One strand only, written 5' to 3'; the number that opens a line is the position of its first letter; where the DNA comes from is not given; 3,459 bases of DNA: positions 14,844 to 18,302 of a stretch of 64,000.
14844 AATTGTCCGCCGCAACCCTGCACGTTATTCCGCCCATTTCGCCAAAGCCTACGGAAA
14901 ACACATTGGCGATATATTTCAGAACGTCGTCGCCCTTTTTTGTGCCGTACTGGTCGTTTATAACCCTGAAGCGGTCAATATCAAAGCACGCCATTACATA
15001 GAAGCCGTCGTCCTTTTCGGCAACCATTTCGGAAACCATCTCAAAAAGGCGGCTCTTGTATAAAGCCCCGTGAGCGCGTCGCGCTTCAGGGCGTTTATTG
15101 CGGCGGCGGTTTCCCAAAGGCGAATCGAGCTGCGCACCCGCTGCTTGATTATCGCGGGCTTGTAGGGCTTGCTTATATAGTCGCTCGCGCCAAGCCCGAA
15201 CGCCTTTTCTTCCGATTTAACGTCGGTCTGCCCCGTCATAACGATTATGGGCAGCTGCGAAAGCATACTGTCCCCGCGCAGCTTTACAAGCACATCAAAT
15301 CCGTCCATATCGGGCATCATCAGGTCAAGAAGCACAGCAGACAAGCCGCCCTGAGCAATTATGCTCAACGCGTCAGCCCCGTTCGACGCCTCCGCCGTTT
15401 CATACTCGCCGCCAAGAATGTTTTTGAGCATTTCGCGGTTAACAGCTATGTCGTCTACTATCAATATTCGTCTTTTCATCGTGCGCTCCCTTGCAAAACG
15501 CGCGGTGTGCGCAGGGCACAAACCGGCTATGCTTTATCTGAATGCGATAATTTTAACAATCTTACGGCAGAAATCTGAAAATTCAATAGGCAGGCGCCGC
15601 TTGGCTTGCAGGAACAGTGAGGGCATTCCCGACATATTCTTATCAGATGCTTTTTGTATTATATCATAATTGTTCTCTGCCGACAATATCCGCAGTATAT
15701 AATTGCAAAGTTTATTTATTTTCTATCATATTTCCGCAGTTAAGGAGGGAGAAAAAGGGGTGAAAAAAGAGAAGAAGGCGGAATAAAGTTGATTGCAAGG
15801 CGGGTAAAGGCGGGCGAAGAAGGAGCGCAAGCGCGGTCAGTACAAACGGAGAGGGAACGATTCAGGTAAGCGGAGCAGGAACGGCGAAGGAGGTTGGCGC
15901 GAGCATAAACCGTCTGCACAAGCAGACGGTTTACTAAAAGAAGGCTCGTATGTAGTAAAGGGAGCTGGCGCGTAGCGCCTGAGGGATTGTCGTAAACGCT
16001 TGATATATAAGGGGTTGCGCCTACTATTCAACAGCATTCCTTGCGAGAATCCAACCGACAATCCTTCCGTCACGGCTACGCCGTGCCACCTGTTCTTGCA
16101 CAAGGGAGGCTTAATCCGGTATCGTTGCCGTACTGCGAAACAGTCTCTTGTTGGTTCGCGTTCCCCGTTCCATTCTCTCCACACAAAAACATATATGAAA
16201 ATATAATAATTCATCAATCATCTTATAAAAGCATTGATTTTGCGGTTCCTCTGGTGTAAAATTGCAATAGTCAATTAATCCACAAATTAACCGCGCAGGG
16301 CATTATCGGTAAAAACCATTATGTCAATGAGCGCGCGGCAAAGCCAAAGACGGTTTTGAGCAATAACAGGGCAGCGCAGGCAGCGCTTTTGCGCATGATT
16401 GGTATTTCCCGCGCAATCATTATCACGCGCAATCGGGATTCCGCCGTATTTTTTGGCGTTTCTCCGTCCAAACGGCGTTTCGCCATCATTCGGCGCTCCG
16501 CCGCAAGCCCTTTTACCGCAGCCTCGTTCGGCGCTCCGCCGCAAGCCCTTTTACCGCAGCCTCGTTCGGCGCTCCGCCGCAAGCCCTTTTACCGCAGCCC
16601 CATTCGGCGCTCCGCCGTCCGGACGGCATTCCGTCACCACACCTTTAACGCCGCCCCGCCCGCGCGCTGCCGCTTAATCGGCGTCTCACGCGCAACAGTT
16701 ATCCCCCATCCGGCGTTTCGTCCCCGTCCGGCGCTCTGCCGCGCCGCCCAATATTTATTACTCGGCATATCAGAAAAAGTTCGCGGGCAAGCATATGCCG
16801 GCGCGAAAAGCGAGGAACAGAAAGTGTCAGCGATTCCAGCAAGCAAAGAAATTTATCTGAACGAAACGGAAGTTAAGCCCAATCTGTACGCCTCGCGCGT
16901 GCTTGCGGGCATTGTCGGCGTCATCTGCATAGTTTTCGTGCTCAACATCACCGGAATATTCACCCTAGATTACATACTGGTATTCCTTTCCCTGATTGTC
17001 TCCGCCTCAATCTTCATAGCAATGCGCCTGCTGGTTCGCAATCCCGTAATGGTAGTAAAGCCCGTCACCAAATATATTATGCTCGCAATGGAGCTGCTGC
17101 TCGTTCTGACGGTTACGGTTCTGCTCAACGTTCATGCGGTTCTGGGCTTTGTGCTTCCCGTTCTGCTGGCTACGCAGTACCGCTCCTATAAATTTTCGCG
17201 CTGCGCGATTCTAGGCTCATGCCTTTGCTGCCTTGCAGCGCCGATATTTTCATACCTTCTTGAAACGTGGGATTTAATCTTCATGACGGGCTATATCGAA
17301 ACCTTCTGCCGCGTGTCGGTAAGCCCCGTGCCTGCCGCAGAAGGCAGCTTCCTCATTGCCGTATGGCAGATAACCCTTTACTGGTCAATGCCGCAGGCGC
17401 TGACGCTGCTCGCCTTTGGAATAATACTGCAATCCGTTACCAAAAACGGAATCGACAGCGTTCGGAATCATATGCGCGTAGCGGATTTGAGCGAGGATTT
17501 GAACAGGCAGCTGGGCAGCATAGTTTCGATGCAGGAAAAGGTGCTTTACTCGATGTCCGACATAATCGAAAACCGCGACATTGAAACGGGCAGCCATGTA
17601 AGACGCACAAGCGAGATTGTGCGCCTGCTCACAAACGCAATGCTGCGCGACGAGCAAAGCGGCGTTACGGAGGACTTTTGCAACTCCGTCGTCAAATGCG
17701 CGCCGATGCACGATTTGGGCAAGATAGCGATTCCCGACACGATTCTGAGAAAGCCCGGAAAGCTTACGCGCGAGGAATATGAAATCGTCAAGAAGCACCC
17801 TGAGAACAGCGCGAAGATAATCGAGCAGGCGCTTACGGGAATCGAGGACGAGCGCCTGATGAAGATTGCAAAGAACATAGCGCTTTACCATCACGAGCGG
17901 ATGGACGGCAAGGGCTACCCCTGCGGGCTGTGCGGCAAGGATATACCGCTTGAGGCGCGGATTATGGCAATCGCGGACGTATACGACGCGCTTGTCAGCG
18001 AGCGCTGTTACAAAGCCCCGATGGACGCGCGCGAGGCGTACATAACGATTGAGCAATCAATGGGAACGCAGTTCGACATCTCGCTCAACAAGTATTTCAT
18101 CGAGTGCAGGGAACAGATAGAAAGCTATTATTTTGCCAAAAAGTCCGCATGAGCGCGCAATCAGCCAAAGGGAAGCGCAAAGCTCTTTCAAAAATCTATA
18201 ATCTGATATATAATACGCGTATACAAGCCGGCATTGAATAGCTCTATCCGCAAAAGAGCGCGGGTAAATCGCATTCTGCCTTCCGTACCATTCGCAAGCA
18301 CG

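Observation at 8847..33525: Signalling supercluster: four stand-alone Hpt proteins wired to hybrid kinases and REC-containing c-di-GMP enzymes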

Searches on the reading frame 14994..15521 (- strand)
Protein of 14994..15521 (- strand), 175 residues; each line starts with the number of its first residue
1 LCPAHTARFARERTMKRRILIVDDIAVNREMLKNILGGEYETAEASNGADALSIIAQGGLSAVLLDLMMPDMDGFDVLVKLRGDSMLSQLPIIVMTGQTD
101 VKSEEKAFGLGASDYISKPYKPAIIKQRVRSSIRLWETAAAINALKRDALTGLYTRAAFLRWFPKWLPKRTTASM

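Call 4: search_protein_families(library=pfam, proteins=[window:14994-15521:-], max_evalue=0.01)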
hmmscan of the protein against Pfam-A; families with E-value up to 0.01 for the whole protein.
window:14994-15521:- (175 aa): 1 family
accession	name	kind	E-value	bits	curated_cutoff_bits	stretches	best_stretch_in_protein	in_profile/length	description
PF00072.30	Response_reg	-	9.4e-26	90.6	30.2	1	19-129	1-110/111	Response regulator receiver domain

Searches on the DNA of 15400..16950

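Call 43: search_rna_families(source=window, start=15400, end=16950, threshold=evalue, max_evalue=1)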
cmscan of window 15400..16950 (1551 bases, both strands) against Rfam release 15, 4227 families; matches with E-value up to 1: 0.
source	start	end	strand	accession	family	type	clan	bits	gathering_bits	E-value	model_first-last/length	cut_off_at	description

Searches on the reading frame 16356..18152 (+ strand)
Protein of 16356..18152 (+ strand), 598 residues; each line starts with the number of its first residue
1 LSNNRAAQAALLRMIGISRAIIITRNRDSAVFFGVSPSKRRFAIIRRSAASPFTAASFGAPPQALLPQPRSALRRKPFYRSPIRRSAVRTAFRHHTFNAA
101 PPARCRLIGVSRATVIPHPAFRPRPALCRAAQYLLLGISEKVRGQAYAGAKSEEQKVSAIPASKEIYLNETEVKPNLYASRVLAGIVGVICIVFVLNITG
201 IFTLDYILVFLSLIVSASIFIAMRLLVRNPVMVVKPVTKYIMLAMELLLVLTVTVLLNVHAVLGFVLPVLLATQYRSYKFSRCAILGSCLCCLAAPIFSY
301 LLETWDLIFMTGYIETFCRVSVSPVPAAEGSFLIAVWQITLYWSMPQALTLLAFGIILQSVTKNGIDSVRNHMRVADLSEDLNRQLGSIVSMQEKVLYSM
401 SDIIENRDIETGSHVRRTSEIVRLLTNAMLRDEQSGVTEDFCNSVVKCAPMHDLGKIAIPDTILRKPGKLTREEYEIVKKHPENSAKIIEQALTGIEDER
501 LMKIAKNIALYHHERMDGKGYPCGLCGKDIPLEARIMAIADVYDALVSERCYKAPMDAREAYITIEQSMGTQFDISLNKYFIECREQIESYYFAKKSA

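Call 4: search_protein_families(library=pfam, proteins=[window:16356-18152:+], max_evalue=0.01)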
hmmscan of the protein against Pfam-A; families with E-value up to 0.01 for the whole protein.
window:16356-18152:+ (598 aa): 2 families
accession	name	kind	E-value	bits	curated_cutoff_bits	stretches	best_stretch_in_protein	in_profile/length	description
PF13487.12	HD_5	-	3e-33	115.4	27.2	1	400-576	3-169/170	HD domain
PF01966.28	HD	-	4.5e-17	62.8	22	1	412-545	2-115/116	HD domain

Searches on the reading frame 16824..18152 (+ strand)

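Call 34: search_protein_families(library=ncbifam, proteins=[window:16824-18152:+], max_evalue=0.001)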
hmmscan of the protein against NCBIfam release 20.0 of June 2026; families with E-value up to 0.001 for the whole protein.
window:16824-18152:+ (442 aa): 1 family
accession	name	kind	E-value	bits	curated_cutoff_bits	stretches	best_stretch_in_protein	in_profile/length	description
NF053512.1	nitric_RR_NosR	exception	1.3e-27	96.9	400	1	238-433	175-358/422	response regulator c-di-GMP phosphodiesterase, NosR family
